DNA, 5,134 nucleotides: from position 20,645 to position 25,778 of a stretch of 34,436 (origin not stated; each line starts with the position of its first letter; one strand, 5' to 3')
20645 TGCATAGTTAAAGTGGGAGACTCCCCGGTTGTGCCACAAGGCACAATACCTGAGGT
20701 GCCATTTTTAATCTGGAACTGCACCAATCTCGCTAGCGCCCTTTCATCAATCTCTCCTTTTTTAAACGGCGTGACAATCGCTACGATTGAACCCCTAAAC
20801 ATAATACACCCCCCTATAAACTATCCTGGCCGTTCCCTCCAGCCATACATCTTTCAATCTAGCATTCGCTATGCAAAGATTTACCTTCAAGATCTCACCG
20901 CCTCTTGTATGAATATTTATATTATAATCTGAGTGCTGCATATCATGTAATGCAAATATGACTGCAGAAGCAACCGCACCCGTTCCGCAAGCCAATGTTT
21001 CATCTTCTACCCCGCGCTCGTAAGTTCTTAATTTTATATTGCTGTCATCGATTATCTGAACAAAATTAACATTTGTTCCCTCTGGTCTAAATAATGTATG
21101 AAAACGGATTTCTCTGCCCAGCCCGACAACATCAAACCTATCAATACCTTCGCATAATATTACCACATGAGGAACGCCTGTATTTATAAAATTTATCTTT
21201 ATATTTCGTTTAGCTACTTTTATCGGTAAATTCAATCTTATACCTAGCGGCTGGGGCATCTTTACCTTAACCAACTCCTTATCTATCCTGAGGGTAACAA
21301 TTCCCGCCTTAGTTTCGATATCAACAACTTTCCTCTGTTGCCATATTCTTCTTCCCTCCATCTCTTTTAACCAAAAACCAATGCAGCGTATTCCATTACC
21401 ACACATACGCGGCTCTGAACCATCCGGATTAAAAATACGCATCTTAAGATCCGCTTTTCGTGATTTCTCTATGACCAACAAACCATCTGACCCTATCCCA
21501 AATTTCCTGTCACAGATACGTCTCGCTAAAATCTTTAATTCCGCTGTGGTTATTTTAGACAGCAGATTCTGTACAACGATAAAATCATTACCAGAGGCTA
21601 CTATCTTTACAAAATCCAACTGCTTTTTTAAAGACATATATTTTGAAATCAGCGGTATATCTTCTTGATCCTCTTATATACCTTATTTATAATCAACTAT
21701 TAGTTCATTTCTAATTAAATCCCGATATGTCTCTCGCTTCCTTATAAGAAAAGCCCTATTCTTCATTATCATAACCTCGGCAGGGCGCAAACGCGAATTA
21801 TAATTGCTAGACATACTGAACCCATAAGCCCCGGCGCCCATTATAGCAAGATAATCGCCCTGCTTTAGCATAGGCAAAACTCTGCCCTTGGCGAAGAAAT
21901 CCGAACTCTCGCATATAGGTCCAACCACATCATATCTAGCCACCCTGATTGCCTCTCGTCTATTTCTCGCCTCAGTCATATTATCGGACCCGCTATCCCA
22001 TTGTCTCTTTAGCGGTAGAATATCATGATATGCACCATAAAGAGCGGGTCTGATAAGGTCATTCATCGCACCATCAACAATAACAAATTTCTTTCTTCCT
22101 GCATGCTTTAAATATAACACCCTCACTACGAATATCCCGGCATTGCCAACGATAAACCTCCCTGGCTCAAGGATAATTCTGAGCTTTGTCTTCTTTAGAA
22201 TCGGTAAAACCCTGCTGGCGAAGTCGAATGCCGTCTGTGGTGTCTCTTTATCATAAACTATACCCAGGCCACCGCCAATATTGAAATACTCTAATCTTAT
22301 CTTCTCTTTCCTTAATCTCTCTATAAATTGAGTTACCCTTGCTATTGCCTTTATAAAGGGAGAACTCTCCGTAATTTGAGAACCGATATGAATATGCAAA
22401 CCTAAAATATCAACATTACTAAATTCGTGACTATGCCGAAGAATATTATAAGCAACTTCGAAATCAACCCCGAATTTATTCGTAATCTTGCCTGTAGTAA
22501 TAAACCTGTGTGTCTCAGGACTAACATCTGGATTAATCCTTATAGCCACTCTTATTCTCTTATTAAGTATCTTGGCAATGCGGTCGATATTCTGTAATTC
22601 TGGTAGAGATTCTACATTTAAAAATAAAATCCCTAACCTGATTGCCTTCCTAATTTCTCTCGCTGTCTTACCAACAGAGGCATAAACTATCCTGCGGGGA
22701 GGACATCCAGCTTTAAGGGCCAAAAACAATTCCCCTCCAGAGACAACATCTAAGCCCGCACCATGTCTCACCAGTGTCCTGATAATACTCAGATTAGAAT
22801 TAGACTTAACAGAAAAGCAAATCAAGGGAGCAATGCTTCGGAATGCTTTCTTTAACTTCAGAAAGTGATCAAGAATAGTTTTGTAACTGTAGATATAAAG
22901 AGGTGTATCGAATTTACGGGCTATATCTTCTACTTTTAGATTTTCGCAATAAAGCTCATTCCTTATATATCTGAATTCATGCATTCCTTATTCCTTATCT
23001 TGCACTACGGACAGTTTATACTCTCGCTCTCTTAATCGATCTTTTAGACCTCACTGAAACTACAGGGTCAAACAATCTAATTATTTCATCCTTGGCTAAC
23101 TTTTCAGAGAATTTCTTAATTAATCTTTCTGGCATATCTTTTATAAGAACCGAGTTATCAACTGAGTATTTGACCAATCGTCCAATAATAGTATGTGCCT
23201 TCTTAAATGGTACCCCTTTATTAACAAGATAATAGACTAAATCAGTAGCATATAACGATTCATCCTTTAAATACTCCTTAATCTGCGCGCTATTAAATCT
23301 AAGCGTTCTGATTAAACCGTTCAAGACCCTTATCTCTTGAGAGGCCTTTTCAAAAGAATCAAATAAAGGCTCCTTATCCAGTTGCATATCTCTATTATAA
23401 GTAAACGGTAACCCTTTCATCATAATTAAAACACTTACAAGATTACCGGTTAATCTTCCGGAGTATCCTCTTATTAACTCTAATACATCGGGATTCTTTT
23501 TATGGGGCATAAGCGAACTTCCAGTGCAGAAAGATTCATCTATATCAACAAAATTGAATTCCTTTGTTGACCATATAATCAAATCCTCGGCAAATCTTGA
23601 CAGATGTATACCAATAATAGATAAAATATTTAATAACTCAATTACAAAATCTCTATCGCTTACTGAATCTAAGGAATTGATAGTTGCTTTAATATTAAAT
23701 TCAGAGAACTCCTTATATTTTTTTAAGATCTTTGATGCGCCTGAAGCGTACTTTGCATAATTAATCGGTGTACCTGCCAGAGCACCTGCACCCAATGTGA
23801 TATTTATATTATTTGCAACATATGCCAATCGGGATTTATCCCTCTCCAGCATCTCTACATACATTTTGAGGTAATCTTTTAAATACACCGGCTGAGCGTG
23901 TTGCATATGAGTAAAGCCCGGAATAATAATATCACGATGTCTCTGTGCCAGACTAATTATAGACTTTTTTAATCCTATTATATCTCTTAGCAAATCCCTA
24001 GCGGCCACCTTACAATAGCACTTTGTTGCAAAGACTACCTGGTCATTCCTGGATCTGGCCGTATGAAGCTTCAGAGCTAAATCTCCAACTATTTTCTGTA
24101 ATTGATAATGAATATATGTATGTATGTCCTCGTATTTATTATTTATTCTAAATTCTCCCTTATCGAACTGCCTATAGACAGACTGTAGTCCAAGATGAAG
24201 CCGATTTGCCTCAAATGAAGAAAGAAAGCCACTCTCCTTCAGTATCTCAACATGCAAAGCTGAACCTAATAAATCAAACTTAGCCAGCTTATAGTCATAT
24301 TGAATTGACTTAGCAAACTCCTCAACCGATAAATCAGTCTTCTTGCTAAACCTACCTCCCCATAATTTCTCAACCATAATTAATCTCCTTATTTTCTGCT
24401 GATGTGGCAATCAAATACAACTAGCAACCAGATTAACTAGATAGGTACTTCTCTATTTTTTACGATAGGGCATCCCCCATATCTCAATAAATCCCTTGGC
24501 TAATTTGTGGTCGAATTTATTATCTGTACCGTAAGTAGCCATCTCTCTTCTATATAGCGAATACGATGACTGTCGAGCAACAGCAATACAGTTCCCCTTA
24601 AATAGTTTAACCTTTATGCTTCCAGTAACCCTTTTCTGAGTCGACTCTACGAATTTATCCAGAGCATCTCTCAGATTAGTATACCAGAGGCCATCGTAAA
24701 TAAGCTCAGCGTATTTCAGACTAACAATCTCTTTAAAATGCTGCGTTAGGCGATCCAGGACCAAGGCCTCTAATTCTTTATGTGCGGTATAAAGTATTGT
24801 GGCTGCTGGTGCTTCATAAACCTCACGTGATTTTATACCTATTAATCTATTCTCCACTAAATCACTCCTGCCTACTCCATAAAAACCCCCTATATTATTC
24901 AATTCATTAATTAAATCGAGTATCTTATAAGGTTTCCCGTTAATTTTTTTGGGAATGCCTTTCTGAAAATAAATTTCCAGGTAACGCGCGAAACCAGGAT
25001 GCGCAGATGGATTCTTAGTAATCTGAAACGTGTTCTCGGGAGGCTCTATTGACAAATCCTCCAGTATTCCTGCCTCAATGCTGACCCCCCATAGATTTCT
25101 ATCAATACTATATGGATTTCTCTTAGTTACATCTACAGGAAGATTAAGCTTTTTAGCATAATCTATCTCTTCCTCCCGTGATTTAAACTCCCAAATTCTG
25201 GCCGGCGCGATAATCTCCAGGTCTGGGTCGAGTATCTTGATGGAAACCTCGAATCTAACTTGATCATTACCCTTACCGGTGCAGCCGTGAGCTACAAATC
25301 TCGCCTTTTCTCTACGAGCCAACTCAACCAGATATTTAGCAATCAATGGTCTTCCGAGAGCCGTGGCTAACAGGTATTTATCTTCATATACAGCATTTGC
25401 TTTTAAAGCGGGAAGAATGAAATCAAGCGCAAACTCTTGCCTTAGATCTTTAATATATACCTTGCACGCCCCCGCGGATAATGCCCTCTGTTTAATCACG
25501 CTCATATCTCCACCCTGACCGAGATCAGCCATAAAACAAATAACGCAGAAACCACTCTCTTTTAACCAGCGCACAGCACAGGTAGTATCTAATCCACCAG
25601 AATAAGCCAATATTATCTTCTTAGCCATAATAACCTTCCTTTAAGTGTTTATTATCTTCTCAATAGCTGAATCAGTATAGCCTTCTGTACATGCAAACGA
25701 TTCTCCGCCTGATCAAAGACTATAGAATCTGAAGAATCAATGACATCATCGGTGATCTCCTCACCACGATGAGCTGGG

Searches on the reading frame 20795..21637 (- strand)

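Call 6: search_protein_families(library=pfam, proteins=[window:20795-21637:-], max_evalue=0.001)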
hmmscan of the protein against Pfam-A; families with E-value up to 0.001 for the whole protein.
window:20795-21637:- (280 aa): 2 families
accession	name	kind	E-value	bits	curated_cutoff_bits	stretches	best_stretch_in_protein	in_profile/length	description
PF01678.24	DAP_epimerase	-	1.3e-46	158.1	34.7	2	9-127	1-115/121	Diaminopimelate epimerase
PF02567.21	PhzC-PhzF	-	0.001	19.1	27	0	14-121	9-105/281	Phenazine biosynthesis-like protein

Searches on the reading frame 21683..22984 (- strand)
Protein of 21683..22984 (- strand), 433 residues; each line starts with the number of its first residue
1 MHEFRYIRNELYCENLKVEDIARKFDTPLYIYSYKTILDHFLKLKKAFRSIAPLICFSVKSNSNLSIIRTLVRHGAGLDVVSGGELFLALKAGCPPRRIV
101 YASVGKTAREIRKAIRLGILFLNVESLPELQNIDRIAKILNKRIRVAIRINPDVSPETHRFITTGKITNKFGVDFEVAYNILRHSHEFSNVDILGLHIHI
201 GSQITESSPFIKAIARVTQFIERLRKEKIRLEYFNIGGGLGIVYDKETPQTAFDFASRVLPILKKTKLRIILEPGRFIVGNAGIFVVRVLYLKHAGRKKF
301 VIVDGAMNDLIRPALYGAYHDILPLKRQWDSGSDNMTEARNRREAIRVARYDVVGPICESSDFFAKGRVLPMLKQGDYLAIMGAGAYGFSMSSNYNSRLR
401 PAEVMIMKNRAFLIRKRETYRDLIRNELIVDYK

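Call 7: search_protein_families(library=pfam, proteins=[window:21683-22984:-], max_evalue=0.001)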
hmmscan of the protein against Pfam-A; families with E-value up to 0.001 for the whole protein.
window:21683-22984:- (433 aa): 3 families
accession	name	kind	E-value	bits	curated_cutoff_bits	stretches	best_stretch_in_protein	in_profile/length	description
PF02784.22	Orn_Arg_deC_N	-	3.2e-57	194.2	23.4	1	36-280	3-247/247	Pyridoxal-dependent decarboxylase, pyridoxal binding domain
PF00278.28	Orn_DAP_Arg_deC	-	7.5e-27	93.9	23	1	91-385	5-95/95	Pyridoxal-dependent decarboxylase, C-terminal sheet domain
PF01168.26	Ala_racemase_N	-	0.00042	20.5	24.1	1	90-242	62-199/220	Alanine racemase, N-terminal domain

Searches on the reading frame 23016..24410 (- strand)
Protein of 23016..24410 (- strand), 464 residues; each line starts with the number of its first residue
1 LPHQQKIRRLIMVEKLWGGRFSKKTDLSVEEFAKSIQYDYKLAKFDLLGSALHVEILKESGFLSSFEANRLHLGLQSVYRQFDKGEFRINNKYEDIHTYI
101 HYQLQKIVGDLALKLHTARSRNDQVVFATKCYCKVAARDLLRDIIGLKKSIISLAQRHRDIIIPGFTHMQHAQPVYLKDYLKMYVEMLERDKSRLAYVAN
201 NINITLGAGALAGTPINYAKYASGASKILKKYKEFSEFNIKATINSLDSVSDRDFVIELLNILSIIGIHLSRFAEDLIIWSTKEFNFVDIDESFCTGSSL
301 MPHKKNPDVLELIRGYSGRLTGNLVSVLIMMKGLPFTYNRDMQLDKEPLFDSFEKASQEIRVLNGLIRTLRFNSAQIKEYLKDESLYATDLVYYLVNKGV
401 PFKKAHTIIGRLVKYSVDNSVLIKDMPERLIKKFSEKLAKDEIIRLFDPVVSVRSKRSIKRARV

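Call 7: search_protein_families(library=pfam, proteins=[window:23016-24410:-], max_evalue=0.001)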
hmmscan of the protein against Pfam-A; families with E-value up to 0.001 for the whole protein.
window:23016-24410:- (464 aa): 2 families
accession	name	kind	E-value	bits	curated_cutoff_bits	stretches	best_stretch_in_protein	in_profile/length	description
PF00206.25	Lyase_1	-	1.8e-61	208.7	27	1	19-322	1-312/312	Lyase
PF14698.11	ASL_C2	-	5e-16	59.3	27.3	1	387-453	3-68/69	Argininosuccinate lyase C-terminal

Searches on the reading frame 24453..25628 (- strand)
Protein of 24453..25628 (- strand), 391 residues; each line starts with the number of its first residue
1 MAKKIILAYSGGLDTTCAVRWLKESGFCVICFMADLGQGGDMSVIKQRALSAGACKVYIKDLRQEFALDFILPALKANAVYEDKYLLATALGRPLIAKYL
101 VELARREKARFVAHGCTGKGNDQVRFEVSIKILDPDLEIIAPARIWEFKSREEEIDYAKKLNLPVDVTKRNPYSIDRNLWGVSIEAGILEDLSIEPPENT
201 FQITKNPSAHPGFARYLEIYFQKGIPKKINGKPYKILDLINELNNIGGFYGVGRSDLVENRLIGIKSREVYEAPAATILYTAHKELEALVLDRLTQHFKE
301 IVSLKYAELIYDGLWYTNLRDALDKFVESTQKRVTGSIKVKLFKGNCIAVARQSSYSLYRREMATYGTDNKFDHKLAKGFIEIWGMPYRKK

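Call 7: search_protein_families(library=pfam, proteins=[window:24453-25628:-], max_evalue=0.001)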
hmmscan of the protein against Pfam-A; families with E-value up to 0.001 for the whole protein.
window:24453-25628:- (391 aa): 2 families
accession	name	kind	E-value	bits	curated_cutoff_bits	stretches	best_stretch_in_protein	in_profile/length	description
PF20979.2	Arginosuc_syn_C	-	1e-85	287.2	27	1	173-389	1-217/219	Arginosuccinate synthase C-terminal domain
PF00764.25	Arginosuc_synth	-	5.8e-64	215.4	27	1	4-164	1-162/162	Arginosuccinate synthase N-terminal HUP domain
